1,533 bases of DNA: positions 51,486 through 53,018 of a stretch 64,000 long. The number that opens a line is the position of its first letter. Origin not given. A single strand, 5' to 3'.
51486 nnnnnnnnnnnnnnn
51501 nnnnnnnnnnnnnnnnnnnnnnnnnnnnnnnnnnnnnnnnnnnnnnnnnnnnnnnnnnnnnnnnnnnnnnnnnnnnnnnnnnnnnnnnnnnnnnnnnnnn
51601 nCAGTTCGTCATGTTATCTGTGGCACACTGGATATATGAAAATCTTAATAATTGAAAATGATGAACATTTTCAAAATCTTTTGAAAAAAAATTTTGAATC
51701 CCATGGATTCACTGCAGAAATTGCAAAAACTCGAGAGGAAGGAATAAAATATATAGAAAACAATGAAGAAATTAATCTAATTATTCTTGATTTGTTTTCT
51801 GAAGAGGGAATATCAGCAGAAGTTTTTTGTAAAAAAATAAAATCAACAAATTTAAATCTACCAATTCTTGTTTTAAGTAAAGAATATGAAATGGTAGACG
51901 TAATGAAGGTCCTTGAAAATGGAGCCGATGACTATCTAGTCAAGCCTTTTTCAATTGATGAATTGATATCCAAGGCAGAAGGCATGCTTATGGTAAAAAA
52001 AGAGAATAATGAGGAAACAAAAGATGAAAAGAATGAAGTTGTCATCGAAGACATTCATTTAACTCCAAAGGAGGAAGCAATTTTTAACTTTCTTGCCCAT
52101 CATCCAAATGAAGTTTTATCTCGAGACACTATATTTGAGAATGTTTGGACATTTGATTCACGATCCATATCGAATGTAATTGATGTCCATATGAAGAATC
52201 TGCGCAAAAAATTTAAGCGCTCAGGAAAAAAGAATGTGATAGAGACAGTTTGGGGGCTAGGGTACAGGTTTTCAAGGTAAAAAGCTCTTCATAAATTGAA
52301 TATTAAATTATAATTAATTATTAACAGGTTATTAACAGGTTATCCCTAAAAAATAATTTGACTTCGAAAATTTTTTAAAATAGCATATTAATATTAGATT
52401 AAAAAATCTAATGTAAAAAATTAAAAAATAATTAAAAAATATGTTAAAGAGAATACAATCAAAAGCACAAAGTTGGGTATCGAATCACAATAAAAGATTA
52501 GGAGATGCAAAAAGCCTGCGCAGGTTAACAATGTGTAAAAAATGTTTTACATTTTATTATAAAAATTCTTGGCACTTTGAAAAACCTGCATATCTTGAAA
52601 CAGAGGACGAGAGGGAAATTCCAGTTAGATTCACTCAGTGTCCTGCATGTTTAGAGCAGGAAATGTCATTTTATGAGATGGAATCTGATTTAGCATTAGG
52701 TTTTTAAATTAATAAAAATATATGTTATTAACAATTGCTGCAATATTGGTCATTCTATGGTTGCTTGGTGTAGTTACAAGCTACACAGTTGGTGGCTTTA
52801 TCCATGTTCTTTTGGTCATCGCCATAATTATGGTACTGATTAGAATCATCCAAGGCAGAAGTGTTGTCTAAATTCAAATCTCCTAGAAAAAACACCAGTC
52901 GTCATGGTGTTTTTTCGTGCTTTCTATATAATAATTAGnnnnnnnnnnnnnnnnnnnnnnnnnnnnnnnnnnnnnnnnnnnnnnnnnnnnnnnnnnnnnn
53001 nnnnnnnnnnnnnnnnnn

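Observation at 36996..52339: TTAACA direct repeats phased at 11 bp recur at three separate two-component loci (36996, 40261, 52318)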

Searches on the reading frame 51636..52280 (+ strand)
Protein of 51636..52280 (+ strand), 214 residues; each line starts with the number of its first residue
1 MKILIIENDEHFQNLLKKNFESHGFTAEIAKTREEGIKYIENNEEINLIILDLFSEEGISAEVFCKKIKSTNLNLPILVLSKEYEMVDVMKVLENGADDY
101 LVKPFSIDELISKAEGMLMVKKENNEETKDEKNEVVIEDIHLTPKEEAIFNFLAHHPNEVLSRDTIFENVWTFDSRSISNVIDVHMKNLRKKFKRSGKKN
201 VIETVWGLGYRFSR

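Call 10: search_protein_families(library=pfam, proteins=[window:51636-52280:+])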
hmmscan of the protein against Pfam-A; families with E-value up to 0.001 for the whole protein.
window:51636-52280:+ (214 aa): 4 families
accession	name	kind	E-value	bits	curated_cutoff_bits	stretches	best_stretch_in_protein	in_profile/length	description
PF00486.34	Trans_reg_C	-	6.8e-24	84.2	26.2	1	138-212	2-77/77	Transcriptional regulatory protein, C terminal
PF00072.30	Response_reg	-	7.8e-17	61.9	30.2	1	3-114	1-110/111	Response regulator receiver domain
PF03709.21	OKR_DC_1_N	-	2.3e-06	28.2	29.3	1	16-85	9-74/111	Orn/Lys/Arg decarboxylase, N-terminal domain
PF23198.2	PDE8A_N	-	2.6e-05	24.6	29.6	1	3-76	13-85/147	PDE8A-like, N-terminal domain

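Call 39: search_protein_families(library=ncbifam, max_evalue=0.01, proteins=[window:51636-52280:+])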
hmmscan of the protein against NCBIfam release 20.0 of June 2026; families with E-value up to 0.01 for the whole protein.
window:51636-52280:+ (214 aa): 82 families (the best 25 are shown)
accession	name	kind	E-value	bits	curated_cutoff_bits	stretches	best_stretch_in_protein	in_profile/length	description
NF041734.1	resp_reg_RppA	equivalog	5.8e-39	133.8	250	1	1-213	1-228/229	two-component system response regulator RppA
NF045914.1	RespRegNblR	equivalog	3.4e-38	131.5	300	1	2-211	8-224/228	response regulator transcription factor NblR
TIGR02154.1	PhoB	equivalog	2.2e-35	122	296.2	1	2-213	4-226/226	phosphate regulon transcriptional regulator PhoB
NF040689.1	MtrAB_MtrA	equivalog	5.8e-33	114.1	300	1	3-211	1-217/219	MtrAB system response regulator MtrA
NF053854.1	RespRegPhoBBctds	equivalog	4e-32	111.4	270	1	3-212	1-224/225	two-component system response regulator PhoB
NF007928.2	PRK10643.1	equivalog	1.2e-31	110.1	330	1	1-211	1-215/216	two-component system response regulator PmrA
NF041733.1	resp_reg_CseB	equivalog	1.5e-31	109.6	350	2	2-139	2-141/228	two-component system response regulator CseB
TIGR01387.1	cztR_silR_copR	subfamily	1e-30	107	279.2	1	3-211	1-217/218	heavy metal response regulator transcription factor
NF007005.1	PRK09468.1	equivalog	2e-30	106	331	2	2-135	5-136/237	osmolarity response regulator transcription factor OmpR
NF033120.0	vanR_FM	exception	2.7e-30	105.7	460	1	2-213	5-230/231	vancomycin resistance response regulator transcription factor, VanR-F/VanR-M family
NF045944.1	ResRegRpaBCyano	equivalog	1.5e-29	103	330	1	4-213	1-228/229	response regulator transcription factor RpaB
NF007982.1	PRK10710.1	equivalog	5.9e-29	101.3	380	1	2-212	9-227/235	envelope stress response regulator BaeR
NF033117.2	vanR_ACDEGLN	exception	1.5e-27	96.6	350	2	3-135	1-130/226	VanR-ABDEGLN family response regulator transcription factor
NF007346.1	PRK09836.1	equivalog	7.3e-27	94.6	420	1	1-211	1-220/227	copper/silver response regulator transcription factor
NF041209.1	resp_regPieR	equivalog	7.6e-27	94.4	450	1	1-213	1-228/231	two component system response regulator PieR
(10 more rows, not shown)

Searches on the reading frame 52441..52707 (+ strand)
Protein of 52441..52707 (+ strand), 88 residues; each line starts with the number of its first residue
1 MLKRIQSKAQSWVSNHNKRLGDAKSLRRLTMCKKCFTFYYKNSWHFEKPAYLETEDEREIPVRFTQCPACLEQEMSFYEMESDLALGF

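Call 10: search_protein_families(library=pfam, proteins=[window:52441-52707:+])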
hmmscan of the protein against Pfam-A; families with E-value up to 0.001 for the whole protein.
window:52441-52707:+ (88 aa): 0 families

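Call 38: search_protein_families(library=pfam, max_evalue=0.1, proteins=[window:52441-52707:+])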
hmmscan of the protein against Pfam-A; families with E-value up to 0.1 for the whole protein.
window:52441-52707:+ (88 aa): 1 family
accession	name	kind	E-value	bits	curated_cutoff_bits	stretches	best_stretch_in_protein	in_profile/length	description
PF04981.18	NMD3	-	0.02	14.8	24.9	0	27-47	33-56/243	NMD3 family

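Call 39: search_protein_families(library=ncbifam, max_evalue=0.01, proteins=[window:52441-52707:+])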
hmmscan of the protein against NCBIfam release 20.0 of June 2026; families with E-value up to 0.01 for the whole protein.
window:52441-52707:+ (88 aa): 1 family
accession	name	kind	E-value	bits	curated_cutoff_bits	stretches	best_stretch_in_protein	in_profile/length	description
NF040826.1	lxa_BCAM0308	equivalog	0.0042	16.8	100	1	17-72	11-57/153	BCAM0308 family protein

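Call 61: find_homologous_proteins(query=window:52441-52707:+, max_evalue=0.00001)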
Query window:52441-52707:+ (88 aa): 32 proteins with E <= 0.00001 among 32 candidates.
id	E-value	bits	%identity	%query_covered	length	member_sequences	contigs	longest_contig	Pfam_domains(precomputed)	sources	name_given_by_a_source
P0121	8.0e-55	200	100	100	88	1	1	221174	-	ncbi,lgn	-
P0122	2.3e-39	151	75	99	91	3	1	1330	-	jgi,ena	-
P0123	1.8e-37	145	69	99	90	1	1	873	-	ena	-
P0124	3.1e-37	144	69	99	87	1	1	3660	-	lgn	-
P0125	6.1e-35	137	69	97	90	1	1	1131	-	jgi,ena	-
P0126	2.2e-34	135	64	99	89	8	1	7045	-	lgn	-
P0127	3.6e-34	134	59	99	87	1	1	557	-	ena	-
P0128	1.2e-33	132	64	99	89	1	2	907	-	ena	-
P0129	2.6e-32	128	65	97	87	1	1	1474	-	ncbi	-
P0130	4.2e-31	124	60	97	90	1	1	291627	-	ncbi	-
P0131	7.9e-31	123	60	94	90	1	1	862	-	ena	-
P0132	2.1e-30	122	60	99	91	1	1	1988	-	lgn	-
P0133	7.7e-30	120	64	99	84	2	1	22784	-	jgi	jgi:hypothetical protein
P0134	1.3e-26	110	59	99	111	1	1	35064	-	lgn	-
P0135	2.9e-26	109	56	92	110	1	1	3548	-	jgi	jgi:hypothetical protein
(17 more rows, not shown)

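Call 74: predict_structure(alignment_id=A2)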
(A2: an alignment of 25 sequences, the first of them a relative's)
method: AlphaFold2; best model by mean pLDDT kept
length: 88 residues; sequences in the alignment: 25
mean_pLDDT: 73.7   pTM: 0.51
mean pLDDT of the five models: 73.7, 70.3, 68.5, 67.5, 67.5
residues with pLDDT >= 90: 18; 70-90: 38; 50-70: 21; < 50: 11
segments of 3 or more residues with pLDDT < 50: 18-24
pLDDT, mean of each block of 10 residues (from residue 1): 51 51 62 92 88 78 90 85 65
secondary structure, 60 per line:
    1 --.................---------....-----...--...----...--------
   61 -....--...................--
elements in order: H3-19 E29-32 E38-40 E43-45 E62-65 H68-86

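Call 78: fold_search(model_id=the predicted structure, library=pdb)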
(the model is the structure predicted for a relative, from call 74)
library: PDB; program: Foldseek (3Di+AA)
matches with E <= 10: 15; with E <= 0.001: 0
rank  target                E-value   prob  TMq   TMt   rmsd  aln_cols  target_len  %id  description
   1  2rgv_B                1.0e+00  0.25  0.28  0.18   7.8        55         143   13  The crystal structure of PerR-Ox highlights 2-oxo-Histidine formation (released 2008-10-14)
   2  7dh8                  1.3e+00  0.25  0.28  0.18   6.2        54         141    9  Crystal structure of holo XcZur (released 2021-06-09)
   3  2rgv_A                1.5e+00  0.21  0.29  0.19   7.6        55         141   14  The crystal structure of PerR-Ox highlights 2-oxo-Histidine formation (released 2008-10-14)
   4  2fe3_A                1.6e+00  0.21  0.29  0.19   7.6        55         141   14  The crystal structure of bacillus subtilis PerR-Zn reveals a novel Zn(Cys)4 Structural redox switch (released 2006-12-19)
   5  2fe3_B                1.7e+00  0.20  0.29  0.19   7.6        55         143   14  The crystal structure of bacillus subtilis PerR-Zn reveals a novel Zn(Cys)4 Structural redox switch (released 2006-12-19)
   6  7ne9_CCC              1.9e+00  0.11  0.22  0.17   7.1        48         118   17  A single sensor controls large variations in zinc quotas in a marine cyanobacterium (released 2022-03-02)
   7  7ne9_AAA              2.5e+00  0.09  0.22  0.17   8.3        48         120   14  A single sensor controls large variations in zinc quotas in a marine cyanobacterium (released 2022-03-02)
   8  2xig_B                3.3e+00  0.14  0.28  0.17   6.2        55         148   16  The structure of the Helicobacter pylori ferric uptake regulator Fur reveals three functional metal binding sites (released 2011-01-19)
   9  5t62_V                3.5e+00  0.25  0.40  0.11   4.9        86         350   15  Nmd3 is a structural mimic of eIF5A, and activates the cpGTPase Lsg1 during 60S ribosome biogenesis: 60S-Nmd3-Tif6-Lsg (released 2017-02-08)
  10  6qik_w                4.6e+00  0.09  0.30  0.08  10.0        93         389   13  Cryo-EM structures of Lsg1-TAP pre-60S ribosomal particles (released 2019-06-26)
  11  3j6b_W                5.0e+00  0.08  0.29  0.23   8.2        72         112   15  Structure of the yeast mitochondrial large ribosomal subunit (released 2014-04-09)
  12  5nbc_C                5.3e+00  0.05  0.22  0.16   8.6        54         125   17  Structure of Prokaryotic Transcription Factors (released 2018-05-16)
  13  6d57_B                7.5e+00  0.07  0.27  0.16   6.1        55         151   14  Campylobacter jejuni ferric uptake regulator S1 metalated (released 2018-05-23)
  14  8fxi_A                7.5e+00  0.03  0.21  0.05   6.6        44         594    9  Cryo-EM structure of Stanieria sp. CphA2 in complex with ADPCP and 4x(beta-Asp-Arg) (released 2023-06-14)
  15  8uu7_3                8.0e+00  0.05  0.25  0.29   8.1        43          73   12  Cryo-EM structure of the Listeria innocua 70S ribosome in complex with HflXr, HPF, and E-site tRNA (structure II-B) (released 2024-02-28)

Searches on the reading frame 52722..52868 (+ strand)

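Call 38: search_protein_families(library=pfam, max_evalue=0.1, proteins=[window:52722-52868:+])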
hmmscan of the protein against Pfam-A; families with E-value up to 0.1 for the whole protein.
window:52722-52868:+ (49 aa): 1 family
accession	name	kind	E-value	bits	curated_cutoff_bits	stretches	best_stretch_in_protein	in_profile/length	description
PF18919.5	DUF5670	-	1.1e-14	54.6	23.5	1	1-44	1-43/43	Family of unknown function (DUF5670)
